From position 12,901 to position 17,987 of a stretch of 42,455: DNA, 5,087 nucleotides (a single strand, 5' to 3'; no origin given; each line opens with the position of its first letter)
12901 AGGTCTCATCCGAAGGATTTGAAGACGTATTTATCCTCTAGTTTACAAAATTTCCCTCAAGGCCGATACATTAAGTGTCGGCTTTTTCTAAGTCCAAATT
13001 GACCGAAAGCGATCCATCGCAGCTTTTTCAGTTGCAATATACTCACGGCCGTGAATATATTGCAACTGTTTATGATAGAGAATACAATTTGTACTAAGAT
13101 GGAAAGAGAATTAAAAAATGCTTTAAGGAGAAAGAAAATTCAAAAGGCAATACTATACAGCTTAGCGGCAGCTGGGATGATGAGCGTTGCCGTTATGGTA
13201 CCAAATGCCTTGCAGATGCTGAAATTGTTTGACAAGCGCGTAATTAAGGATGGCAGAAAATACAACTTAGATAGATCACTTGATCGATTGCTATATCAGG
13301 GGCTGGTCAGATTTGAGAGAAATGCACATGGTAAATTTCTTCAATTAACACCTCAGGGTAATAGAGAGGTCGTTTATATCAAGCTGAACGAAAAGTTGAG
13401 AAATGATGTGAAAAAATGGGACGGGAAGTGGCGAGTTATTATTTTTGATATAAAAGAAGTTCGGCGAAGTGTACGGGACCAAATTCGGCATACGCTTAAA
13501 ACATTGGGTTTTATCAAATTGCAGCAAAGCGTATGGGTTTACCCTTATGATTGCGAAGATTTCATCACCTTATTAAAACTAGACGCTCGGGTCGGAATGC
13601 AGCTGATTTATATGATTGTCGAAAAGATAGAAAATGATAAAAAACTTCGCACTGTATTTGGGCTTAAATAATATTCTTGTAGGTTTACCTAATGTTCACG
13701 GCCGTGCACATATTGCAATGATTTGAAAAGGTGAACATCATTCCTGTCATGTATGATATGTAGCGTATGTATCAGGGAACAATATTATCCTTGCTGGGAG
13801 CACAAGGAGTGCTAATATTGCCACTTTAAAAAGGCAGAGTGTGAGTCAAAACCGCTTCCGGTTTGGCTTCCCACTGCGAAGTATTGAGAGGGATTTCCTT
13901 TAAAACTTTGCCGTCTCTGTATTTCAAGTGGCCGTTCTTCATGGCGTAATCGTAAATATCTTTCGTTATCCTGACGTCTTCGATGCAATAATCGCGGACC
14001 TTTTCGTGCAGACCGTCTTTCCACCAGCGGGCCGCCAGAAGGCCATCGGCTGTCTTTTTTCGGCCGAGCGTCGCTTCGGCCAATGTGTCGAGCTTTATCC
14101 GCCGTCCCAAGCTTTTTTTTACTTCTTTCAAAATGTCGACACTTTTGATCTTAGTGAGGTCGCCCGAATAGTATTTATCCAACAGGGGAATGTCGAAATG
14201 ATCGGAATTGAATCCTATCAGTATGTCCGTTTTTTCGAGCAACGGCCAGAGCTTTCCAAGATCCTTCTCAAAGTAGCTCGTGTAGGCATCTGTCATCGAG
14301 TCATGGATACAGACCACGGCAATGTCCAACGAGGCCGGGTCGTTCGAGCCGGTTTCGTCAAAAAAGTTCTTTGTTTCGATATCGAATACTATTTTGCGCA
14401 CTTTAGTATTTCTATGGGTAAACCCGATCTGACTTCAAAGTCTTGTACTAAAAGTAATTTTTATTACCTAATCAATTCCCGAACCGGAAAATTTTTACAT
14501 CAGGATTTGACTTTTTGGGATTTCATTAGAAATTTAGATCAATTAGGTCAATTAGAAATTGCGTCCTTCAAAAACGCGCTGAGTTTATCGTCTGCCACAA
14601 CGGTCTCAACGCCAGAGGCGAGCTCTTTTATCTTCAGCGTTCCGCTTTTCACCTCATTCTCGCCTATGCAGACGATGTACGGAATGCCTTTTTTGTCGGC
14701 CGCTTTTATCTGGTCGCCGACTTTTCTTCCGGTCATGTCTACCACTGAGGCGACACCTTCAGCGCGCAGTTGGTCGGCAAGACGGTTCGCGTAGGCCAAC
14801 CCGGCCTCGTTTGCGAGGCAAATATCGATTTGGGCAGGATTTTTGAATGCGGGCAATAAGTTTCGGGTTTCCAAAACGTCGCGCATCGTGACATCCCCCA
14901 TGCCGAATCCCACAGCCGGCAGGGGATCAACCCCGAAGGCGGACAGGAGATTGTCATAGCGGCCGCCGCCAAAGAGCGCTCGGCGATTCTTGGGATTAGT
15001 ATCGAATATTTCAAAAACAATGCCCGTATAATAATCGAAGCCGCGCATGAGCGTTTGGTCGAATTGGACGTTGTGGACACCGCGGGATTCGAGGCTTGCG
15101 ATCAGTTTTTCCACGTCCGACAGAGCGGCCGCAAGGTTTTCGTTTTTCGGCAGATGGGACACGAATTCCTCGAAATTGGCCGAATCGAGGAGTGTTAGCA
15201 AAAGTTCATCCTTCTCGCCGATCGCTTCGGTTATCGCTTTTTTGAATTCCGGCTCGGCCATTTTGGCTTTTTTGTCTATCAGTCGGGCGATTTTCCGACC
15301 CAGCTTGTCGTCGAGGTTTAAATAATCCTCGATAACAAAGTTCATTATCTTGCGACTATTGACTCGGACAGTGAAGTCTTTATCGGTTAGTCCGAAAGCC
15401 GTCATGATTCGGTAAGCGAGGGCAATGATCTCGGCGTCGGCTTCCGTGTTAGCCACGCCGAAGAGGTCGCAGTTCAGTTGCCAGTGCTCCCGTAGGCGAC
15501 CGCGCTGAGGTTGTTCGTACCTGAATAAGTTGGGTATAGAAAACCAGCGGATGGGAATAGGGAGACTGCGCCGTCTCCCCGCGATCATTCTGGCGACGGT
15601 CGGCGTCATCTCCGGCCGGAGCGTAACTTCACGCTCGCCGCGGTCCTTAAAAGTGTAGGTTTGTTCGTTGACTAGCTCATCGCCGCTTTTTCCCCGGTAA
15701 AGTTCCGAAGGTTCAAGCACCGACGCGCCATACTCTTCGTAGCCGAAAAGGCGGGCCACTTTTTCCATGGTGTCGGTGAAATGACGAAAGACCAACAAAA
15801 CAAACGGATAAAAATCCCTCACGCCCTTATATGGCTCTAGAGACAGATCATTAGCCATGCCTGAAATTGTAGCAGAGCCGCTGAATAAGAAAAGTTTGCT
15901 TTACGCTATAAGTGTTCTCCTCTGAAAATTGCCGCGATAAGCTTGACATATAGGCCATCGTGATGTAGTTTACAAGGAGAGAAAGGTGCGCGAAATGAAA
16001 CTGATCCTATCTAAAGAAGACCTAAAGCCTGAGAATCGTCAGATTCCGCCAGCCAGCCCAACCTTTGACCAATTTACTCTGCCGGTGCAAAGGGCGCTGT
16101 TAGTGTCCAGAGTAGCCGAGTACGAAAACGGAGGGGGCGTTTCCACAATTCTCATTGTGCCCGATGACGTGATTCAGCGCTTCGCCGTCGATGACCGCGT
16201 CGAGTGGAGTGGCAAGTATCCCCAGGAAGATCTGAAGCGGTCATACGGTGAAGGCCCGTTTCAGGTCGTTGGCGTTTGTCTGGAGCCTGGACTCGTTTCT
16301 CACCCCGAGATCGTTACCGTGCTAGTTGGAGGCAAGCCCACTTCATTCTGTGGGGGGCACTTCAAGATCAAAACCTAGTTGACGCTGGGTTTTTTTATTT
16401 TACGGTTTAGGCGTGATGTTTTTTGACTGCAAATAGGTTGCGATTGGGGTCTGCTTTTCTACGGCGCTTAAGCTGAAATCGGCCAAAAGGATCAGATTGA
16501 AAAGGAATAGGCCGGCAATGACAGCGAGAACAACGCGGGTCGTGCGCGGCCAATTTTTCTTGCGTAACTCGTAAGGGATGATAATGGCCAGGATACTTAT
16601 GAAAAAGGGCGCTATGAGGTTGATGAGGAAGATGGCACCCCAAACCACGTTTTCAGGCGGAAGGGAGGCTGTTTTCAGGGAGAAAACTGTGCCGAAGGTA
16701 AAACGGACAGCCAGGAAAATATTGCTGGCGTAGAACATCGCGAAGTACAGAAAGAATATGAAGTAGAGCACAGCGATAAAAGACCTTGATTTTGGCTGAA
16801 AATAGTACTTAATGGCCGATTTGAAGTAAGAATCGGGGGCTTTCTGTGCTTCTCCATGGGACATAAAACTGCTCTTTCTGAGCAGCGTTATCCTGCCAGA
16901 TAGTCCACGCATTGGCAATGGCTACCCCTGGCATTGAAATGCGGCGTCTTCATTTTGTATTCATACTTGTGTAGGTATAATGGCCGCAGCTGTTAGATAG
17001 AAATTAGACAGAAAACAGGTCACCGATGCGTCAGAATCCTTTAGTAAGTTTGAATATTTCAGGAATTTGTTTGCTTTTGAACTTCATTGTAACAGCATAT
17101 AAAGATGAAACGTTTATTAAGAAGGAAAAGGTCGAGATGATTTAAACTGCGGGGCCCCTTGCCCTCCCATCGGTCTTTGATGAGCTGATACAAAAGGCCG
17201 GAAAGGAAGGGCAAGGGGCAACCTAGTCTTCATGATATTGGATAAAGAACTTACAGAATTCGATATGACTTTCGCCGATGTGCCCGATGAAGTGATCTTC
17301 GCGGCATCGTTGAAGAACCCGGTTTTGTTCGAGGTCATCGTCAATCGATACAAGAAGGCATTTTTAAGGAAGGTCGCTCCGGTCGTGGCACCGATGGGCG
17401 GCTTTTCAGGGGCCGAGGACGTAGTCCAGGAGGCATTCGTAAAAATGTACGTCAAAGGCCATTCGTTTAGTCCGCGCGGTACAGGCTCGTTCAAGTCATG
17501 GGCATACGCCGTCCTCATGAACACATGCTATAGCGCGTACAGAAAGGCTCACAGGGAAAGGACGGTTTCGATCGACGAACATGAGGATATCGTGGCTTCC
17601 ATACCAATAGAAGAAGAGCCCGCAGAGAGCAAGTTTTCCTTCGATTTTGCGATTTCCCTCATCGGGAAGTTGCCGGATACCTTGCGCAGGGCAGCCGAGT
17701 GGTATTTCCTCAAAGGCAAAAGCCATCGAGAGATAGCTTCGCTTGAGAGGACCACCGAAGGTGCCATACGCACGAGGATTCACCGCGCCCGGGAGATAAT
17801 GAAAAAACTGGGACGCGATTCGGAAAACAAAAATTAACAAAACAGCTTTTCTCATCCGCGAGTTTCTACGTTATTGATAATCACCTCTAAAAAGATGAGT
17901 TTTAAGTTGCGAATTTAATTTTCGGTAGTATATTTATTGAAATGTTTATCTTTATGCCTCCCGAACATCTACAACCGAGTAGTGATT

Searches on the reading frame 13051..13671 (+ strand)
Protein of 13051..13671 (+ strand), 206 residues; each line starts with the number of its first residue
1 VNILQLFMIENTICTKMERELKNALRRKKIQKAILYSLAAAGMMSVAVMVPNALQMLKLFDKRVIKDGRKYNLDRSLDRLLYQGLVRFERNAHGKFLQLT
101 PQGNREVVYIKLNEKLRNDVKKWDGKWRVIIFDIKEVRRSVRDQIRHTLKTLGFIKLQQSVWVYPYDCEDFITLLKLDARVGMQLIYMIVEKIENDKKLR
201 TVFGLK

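Call 10: search_protein_families(library=pfam, proteins=[window:13051-13671:+], max_evalue=0.001)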
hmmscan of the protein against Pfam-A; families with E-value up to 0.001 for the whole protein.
window:13051-13671:+ (206 aa): 1 family
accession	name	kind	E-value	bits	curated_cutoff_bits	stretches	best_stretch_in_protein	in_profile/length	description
PF20803.2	PaaX_M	-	9.9e-20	70.9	24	1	121-191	2-72/83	PaaX protein central Cas2-like domain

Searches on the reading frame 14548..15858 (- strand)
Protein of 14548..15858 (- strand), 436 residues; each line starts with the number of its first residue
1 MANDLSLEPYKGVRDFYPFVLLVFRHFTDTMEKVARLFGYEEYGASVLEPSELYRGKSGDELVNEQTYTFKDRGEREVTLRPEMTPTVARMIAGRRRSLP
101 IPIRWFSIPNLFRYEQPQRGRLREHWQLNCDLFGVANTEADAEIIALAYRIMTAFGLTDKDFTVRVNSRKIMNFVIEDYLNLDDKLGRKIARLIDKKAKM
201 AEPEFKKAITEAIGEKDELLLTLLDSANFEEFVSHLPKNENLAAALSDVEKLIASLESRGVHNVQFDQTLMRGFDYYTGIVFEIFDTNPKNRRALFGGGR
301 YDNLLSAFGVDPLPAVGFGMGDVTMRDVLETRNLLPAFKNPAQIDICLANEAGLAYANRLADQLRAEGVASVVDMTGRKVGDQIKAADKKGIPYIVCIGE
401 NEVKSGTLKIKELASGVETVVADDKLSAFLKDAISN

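Call 10: search_protein_families(library=pfam, proteins=[window:14548-15858:-], max_evalue=0.001)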
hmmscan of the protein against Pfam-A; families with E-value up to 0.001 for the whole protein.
window:14548-15858:- (436 aa): 4 families
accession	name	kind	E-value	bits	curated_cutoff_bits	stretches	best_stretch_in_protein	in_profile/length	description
PF13393.11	tRNA-synt_His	-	2.7e-48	165.3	25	1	12-320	1-303/308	Histidyl-tRNA synthetase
PF03129.25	HGTP_anticodon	-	8.9e-17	61.5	21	1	350-431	8-92/94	Anticodon binding domain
PF00587.30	tRNA-synt_2b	-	2.1e-11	44.6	29.3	1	68-284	1-120/179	tRNA synthetase class II core domain (G, H, P, S and T)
PF01409.25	tRNA-synt_2d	-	0.00033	20.7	19.8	1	66-131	66-131/246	tRNA synthetases class II core domain (F)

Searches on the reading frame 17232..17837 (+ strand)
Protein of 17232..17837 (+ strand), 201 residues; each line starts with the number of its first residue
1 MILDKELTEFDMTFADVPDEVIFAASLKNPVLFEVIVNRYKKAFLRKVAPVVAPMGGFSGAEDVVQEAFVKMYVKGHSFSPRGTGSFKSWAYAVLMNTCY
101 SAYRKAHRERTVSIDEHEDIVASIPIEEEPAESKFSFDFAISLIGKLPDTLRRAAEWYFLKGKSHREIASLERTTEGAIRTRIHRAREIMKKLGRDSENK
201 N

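Call 10: search_protein_families(library=pfam, proteins=[window:17232-17837:+], max_evalue=0.001)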
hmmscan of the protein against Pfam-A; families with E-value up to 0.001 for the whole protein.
window:17232-17837:+ (201 aa): 3 families
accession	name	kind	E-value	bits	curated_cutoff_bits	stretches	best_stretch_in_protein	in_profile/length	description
PF04542.20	Sigma70_r2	-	8e-11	42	24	1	58-108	20-70/71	Sigma-70 region 2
PF08281.18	Sigma70_r4_2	-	6.9e-10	38.9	25.7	1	142-188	6-52/54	Sigma-70, region 4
PF04545.22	Sigma70_r4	-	0.001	19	24.1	0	144-191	2-49/50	Sigma-70, region 4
